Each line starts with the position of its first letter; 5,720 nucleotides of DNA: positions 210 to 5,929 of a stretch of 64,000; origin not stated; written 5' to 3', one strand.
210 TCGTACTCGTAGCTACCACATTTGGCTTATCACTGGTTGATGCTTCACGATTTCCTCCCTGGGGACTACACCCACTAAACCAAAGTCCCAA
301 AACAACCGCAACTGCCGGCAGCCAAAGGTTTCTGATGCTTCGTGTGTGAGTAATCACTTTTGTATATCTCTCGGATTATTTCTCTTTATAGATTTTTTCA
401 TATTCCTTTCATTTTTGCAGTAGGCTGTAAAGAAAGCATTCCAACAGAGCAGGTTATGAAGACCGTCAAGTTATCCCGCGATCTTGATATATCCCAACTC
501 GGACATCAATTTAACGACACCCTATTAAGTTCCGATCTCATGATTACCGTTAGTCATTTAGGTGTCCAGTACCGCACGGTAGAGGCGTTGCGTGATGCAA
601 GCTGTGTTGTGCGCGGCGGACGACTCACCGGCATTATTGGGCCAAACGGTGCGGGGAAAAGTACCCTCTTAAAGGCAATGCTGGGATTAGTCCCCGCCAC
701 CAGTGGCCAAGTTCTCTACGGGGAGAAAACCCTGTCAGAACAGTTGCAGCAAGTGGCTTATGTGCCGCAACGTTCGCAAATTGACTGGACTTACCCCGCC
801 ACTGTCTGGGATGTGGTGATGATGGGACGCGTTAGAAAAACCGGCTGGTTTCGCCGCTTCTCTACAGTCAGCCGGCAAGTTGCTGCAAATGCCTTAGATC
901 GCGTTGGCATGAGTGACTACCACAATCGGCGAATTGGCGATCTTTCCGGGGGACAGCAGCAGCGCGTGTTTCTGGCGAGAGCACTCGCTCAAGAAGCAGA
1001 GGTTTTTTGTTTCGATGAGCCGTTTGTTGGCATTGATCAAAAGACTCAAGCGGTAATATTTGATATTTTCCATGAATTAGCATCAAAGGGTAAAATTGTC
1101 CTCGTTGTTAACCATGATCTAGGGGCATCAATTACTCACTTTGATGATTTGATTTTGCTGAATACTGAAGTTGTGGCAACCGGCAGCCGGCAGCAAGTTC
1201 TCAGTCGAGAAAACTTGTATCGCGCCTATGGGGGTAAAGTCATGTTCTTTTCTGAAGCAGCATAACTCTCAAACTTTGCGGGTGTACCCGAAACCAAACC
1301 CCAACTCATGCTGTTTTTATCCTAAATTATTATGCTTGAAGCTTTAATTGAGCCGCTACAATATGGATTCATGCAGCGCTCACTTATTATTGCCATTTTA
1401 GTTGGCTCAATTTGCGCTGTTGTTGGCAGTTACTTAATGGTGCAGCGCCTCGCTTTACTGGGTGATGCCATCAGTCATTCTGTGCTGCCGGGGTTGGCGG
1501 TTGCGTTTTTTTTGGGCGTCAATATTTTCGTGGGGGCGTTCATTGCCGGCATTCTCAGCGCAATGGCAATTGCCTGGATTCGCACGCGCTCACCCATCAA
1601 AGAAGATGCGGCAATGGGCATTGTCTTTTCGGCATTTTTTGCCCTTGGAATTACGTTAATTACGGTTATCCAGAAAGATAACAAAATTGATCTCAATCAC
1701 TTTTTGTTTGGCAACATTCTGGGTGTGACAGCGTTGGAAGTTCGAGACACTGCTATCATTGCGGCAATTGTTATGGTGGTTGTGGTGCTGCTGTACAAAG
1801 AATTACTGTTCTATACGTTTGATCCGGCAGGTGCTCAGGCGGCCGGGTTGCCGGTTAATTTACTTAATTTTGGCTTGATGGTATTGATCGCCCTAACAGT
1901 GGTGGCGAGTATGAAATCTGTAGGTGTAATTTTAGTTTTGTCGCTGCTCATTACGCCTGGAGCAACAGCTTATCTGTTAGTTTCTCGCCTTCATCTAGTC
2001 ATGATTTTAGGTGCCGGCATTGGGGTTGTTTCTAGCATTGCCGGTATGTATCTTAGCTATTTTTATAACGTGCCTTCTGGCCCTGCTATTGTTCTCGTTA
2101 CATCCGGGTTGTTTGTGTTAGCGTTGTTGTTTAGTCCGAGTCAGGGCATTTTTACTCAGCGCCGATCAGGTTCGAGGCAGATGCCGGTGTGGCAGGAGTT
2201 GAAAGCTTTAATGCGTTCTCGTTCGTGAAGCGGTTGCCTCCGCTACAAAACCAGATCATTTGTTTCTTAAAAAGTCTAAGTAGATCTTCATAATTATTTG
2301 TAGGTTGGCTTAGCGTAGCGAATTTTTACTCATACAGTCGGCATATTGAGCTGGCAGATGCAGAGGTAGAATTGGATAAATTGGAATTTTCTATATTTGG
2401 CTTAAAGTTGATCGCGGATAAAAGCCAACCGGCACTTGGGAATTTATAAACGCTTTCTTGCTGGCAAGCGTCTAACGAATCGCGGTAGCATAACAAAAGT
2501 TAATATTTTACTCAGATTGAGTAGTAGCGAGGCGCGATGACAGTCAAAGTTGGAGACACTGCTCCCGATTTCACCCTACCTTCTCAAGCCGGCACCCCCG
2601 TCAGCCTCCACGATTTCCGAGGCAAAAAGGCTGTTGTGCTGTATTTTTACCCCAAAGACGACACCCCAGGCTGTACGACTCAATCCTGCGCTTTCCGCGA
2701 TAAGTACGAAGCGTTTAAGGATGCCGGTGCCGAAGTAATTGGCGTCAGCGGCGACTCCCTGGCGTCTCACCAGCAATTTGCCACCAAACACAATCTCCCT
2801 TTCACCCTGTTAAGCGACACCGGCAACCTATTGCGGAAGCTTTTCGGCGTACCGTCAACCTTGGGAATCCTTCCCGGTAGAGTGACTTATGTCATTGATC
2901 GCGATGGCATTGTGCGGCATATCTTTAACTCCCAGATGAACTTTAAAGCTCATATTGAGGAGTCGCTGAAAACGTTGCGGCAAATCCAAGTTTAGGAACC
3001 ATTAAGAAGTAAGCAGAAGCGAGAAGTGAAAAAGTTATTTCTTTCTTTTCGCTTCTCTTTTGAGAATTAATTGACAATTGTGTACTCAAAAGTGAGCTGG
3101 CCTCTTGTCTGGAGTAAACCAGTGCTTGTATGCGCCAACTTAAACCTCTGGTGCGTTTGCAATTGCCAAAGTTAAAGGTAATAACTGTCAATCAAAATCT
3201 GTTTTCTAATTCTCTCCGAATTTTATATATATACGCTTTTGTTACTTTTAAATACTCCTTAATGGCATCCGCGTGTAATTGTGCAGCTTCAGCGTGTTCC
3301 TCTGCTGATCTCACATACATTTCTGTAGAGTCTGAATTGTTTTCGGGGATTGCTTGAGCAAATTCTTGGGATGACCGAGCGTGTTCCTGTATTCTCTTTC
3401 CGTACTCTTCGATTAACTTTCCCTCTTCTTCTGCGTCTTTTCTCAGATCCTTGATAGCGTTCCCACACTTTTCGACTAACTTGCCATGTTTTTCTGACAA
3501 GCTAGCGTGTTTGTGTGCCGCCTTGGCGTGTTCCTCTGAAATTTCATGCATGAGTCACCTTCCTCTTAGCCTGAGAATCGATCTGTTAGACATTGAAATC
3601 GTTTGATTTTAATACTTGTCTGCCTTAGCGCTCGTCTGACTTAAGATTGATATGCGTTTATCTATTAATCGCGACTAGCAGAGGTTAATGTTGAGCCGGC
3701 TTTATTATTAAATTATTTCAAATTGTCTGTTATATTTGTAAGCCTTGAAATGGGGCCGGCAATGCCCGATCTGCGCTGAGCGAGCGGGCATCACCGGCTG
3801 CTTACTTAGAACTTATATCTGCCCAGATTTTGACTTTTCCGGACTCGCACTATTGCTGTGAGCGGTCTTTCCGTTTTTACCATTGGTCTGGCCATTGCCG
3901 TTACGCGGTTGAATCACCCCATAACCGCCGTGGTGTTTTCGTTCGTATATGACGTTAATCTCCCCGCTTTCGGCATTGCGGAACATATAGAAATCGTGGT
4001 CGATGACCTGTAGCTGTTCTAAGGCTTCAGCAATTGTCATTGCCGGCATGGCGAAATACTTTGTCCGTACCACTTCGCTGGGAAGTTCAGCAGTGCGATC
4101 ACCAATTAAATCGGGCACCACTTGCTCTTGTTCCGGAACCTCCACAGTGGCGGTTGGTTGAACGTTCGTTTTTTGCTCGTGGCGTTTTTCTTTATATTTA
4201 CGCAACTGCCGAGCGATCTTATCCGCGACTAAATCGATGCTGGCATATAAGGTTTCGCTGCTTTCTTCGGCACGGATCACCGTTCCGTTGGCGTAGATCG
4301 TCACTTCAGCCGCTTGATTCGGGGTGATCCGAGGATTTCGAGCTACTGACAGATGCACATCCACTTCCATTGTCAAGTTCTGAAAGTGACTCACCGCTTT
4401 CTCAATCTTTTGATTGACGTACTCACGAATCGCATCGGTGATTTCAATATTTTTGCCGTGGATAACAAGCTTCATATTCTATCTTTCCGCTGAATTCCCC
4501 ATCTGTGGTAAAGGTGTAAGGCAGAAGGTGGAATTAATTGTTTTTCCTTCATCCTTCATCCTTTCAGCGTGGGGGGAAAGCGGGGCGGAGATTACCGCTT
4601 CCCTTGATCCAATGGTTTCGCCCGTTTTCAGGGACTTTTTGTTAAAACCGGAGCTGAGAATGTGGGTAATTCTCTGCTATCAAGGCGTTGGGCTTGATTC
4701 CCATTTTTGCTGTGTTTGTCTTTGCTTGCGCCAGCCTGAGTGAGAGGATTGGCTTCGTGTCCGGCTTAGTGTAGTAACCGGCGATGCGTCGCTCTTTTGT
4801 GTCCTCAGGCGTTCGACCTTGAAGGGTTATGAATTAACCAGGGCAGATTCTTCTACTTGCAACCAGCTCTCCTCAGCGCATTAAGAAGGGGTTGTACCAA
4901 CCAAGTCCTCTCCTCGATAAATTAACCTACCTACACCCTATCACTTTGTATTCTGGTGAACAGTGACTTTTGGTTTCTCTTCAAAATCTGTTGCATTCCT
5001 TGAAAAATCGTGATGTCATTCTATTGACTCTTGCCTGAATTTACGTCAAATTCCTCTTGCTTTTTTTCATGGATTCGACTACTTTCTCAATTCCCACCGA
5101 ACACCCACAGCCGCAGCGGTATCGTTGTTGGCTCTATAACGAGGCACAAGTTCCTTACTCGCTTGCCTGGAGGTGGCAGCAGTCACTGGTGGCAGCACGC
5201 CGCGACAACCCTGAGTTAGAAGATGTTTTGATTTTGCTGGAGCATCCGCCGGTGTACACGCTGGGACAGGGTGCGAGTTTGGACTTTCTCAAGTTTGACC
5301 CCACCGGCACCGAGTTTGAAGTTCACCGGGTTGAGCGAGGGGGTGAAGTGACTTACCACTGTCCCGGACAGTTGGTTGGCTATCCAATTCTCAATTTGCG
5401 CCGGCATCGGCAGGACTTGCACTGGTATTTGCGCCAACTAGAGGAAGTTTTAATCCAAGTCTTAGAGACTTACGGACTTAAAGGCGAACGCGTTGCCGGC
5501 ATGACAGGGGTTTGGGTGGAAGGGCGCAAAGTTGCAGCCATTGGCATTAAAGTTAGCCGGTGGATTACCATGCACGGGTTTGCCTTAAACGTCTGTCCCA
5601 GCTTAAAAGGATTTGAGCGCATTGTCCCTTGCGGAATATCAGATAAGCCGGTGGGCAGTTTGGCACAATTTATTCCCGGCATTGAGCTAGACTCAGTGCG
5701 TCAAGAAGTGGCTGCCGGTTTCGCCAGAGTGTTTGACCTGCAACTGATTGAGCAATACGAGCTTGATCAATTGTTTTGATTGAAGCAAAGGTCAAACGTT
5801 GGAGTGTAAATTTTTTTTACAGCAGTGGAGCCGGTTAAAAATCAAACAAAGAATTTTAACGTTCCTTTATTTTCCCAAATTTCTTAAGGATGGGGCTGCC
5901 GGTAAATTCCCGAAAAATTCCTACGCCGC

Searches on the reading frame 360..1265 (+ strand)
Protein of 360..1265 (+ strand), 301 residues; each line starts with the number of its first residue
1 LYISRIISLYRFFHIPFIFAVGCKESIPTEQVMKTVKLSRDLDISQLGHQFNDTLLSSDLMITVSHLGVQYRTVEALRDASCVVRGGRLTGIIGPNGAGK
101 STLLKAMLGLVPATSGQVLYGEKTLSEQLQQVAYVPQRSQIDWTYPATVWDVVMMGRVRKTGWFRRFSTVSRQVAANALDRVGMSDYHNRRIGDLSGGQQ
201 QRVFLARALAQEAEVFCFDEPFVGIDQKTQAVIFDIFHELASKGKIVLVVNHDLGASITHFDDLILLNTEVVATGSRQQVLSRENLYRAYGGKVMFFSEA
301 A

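Call 54: search_protein_families(library=pfam, proteins=[window:360-1265:+], max_evalue=0.001)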
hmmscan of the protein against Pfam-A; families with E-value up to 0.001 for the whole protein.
window:360-1265:+ (301 aa): 6 families
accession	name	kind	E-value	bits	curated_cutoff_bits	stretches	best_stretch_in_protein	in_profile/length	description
PF00005.33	ABC_tran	-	4.2e-29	102.3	25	1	77-222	1-136/137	ABC transporter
PF13304.12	AAA_21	-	1.5e-10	42.1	27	1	89-108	1-20/304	AAA domain, putative AbiEii toxin, Type IV TA system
PF13476.12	AAA_23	-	6.7e-05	24.1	27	1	88-107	20-39/201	AAA domain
PF13555.12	AAA_29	-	0.0001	22.4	27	1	87-111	23-46/61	P-loop containing region of AAA domain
PF02463.25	SMC_N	-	0.00016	21.6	40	0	88-110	25-50/220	RecF/RecN/SMC N terminal domain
PF13191.12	AAA_16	-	0.00094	20.2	32.6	0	73-126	8-63/167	AAA ATPase domain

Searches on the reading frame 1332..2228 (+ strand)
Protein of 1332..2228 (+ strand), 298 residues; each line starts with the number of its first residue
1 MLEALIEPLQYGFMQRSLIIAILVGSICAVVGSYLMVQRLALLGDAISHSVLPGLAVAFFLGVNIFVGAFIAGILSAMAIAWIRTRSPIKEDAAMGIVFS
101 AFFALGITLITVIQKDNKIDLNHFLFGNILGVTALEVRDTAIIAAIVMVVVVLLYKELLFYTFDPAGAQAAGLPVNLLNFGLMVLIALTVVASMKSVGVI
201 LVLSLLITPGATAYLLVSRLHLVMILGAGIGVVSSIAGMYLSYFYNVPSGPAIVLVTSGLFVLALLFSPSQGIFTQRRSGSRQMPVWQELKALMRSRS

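Call 54: search_protein_families(library=pfam, proteins=[window:1332-2228:+], max_evalue=0.001)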
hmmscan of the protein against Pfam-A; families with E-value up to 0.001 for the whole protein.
window:1332-2228:+ (298 aa): 2 families
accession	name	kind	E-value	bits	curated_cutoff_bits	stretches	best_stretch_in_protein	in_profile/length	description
PF00950.22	ABC-3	-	3.2e-83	279.7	20.1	1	10-267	1-257/258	ABC 3 transport family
PF01032.23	FecCD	-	3.8e-07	29.9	26.5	1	38-265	80-308/311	FecCD transport family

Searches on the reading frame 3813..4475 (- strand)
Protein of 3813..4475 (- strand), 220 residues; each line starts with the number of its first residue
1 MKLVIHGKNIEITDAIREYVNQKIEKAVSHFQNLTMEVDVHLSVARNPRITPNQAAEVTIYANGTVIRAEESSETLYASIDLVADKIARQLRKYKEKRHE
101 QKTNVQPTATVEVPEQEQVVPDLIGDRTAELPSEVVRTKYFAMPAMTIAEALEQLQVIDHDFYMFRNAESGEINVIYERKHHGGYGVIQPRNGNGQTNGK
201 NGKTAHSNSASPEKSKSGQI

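Call 54: search_protein_families(library=pfam, proteins=[window:3813-4475:-], max_evalue=0.001)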
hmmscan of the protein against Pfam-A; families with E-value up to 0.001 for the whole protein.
window:3813-4475:- (220 aa): 3 families
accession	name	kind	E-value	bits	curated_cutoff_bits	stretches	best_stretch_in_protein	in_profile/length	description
PF02482.25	Ribosomal_S30AE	-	3.1e-29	102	23.7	1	4-98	2-87/88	Sigma 54 modulation protein / S30EA ribosomal protein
PF16321.10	Ribosom_S30AE_C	-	1.3e-22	79.6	25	1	132-187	3-57/57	Sigma 54 modulation/S30EA ribosomal protein C terminus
PF04177.18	TAP42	-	0.00055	19.6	26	1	20-154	191-293/346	TAP42-like family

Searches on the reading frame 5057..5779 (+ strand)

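Call 54: search_protein_families(library=pfam, proteins=[window:5057-5779:+], max_evalue=0.001)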
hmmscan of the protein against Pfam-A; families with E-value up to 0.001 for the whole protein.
window:5057-5779:+ (240 aa): 1 family
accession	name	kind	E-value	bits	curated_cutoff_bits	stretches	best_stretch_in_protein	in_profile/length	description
PF21948.1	LplA-B_cat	-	1e-45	156.6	27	1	34-223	2-200/200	Lipoyl protein ligase A/B catalytic domain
